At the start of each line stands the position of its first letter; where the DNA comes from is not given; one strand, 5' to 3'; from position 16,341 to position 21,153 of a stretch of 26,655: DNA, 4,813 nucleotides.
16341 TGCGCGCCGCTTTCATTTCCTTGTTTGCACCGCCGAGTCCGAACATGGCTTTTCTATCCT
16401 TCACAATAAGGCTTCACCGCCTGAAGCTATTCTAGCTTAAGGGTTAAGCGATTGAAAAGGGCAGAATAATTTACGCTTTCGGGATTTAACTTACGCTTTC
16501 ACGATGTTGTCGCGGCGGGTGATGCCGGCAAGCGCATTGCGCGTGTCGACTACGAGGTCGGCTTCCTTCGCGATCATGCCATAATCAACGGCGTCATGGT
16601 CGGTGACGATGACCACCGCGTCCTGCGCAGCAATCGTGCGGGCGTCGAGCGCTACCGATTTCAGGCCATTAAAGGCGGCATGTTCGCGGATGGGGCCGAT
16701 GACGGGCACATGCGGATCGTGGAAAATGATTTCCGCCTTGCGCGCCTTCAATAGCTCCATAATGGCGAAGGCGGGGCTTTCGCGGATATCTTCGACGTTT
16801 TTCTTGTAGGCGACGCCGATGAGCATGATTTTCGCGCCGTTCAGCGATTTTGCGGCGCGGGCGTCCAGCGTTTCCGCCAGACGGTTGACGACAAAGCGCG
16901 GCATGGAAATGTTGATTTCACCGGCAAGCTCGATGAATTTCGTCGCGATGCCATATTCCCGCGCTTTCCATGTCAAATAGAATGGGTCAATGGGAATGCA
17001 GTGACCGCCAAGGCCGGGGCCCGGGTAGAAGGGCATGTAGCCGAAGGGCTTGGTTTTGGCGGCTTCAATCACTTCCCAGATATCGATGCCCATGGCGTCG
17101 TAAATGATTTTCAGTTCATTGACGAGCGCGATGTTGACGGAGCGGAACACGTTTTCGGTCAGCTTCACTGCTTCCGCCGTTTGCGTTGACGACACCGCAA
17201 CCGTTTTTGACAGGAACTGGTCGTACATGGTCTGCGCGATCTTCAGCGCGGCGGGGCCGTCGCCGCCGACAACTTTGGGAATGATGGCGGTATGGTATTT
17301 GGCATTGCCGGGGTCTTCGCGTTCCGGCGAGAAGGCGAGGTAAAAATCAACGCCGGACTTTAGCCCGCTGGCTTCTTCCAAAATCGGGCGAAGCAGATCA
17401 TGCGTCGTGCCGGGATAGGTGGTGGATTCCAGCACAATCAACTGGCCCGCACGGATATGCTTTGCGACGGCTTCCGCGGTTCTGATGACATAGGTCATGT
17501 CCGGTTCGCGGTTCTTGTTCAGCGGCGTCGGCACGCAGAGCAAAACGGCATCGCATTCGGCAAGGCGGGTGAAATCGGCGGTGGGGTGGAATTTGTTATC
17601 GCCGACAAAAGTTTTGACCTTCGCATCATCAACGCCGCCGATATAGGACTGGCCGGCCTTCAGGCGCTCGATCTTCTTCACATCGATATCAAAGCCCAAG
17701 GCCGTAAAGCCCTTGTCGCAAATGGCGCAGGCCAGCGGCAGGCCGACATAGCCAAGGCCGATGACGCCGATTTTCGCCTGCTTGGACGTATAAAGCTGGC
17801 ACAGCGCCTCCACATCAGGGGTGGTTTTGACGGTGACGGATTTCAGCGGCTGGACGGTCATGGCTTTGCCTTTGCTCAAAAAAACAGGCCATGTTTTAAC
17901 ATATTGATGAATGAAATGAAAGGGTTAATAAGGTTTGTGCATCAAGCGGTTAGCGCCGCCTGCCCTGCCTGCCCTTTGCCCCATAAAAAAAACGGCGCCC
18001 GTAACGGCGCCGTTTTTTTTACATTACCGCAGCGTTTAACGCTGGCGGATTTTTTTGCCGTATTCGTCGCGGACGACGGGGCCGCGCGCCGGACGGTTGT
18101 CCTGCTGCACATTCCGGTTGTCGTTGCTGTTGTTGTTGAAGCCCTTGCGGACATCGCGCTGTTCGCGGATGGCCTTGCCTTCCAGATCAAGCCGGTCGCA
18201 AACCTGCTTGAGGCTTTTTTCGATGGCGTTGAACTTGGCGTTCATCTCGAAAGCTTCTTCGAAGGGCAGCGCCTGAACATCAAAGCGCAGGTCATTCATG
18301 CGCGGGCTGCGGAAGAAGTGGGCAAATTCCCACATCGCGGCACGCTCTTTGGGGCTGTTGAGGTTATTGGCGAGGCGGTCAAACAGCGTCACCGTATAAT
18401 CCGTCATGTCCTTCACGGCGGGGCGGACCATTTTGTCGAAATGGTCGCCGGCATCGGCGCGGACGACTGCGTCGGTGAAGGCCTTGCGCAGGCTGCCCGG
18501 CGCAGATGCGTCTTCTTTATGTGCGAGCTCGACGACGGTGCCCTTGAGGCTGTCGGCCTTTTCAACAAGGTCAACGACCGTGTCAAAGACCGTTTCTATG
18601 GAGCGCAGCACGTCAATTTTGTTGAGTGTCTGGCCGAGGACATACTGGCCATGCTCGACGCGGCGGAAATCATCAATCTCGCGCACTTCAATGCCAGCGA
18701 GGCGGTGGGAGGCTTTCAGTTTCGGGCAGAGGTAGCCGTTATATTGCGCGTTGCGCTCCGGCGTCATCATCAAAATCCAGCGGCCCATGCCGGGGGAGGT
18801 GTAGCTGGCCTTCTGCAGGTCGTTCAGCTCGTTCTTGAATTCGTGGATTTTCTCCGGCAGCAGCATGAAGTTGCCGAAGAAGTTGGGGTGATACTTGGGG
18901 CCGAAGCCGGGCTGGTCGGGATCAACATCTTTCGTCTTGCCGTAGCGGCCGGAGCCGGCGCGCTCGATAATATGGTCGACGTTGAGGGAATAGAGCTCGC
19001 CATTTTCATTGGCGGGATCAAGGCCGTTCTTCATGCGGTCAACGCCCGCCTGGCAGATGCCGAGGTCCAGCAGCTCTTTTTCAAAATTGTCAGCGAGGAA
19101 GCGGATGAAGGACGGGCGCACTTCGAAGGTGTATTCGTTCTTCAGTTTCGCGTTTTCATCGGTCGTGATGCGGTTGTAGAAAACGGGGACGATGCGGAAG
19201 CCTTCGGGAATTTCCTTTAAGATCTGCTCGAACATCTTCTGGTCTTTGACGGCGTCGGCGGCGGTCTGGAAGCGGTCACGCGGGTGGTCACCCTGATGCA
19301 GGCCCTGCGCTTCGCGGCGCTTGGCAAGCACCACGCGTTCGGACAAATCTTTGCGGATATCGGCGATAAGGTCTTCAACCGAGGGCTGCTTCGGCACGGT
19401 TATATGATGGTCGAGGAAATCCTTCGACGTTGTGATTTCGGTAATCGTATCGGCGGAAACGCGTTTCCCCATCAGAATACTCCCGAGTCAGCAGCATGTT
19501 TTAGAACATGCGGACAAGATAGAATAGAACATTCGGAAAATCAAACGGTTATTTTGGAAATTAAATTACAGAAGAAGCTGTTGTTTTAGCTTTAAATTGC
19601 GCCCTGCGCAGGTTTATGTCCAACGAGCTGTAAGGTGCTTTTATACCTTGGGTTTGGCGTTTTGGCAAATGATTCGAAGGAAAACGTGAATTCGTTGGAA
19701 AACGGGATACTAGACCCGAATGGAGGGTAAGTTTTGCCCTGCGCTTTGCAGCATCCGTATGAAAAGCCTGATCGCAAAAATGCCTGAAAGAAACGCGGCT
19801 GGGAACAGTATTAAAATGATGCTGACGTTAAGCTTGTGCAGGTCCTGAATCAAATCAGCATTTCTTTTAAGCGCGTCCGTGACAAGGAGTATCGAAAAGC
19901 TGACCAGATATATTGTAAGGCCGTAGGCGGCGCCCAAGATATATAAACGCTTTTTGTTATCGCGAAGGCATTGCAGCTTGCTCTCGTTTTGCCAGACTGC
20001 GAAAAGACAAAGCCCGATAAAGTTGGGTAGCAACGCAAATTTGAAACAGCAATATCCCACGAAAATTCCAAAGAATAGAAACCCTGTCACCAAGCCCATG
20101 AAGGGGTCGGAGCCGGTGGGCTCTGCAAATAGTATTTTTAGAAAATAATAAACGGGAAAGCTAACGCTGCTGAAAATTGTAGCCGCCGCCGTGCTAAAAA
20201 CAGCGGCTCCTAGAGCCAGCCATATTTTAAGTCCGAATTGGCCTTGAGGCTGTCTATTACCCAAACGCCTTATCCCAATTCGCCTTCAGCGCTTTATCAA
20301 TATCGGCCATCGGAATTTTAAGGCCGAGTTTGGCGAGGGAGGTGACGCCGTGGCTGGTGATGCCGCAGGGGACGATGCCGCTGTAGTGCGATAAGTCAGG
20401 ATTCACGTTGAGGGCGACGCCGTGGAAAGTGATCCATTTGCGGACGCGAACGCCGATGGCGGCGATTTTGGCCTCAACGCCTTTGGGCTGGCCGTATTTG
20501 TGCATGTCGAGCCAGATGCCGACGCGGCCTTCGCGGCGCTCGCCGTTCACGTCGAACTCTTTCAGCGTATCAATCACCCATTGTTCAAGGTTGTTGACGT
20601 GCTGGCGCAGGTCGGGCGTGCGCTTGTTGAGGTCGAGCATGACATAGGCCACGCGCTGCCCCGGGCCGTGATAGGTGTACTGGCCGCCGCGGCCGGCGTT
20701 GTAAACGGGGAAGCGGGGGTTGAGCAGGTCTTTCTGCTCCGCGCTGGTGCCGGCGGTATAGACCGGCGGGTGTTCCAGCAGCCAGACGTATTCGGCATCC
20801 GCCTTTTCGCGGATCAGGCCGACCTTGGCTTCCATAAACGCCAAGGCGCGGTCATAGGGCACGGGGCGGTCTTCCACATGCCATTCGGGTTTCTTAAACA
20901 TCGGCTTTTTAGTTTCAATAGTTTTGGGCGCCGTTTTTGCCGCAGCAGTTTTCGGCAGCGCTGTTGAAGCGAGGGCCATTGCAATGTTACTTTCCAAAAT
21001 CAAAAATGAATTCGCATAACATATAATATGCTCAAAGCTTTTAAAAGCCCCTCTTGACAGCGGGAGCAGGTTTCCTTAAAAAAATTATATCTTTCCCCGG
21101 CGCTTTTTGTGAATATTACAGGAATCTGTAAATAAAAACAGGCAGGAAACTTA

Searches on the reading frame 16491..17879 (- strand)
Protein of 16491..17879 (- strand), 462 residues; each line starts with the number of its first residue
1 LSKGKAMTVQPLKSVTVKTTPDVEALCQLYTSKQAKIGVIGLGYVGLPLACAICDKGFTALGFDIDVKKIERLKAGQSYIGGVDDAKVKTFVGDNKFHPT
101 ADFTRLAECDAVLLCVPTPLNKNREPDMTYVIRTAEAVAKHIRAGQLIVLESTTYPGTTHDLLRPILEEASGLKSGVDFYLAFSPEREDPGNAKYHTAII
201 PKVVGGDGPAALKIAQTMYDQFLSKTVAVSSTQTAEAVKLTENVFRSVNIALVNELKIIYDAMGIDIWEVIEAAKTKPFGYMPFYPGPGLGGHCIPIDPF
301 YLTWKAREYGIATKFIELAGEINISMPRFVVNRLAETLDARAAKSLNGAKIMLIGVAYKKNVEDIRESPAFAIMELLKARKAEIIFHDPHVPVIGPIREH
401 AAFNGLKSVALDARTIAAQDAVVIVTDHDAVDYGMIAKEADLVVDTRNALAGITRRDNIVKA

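Call 65: search_protein_families(library=pfam, proteins=[window:16491-17879:-], max_evalue=0.001)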
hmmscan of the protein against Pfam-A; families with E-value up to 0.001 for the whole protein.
window:16491-17879:- (462 aa): 4 families
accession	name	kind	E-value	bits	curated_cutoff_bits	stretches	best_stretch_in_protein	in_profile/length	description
PF03721.20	UDPG_MGDP_dh_N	-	4.7e-44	150.6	27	1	36-211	2-179/187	UDP-glucose/GDP-mannose dehydrogenase family, NAD binding domain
PF00984.24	UDPG_MGDP_dh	-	8.5e-32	109.6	25.4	1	233-323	1-92/94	UDP-glucose/GDP-mannose dehydrogenase family, central domain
PF03720.21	UDPG_MGDP_dh_C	-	3.3e-20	72.8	30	1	353-450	2-101/103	UDP-glucose/GDP-mannose dehydrogenase family, UDP binding domain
PF03446.21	NAD_binding_2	-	6.4e-09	36.5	21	1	36-163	1-104/161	NAD binding domain of 6-phosphogluconate dehydrogenase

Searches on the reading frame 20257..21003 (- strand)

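Call 65: search_protein_families(library=pfam, proteins=[window:20257-21003:-], max_evalue=0.001)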
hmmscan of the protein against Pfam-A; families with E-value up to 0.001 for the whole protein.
window:20257-21003:- (248 aa): 1 family
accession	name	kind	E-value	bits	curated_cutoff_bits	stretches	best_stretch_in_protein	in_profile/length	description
PF21948.1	LplA-B_cat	-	6.2e-38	131.2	27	1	50-241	2-197/200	Lipoyl protein ligase A/B catalytic domain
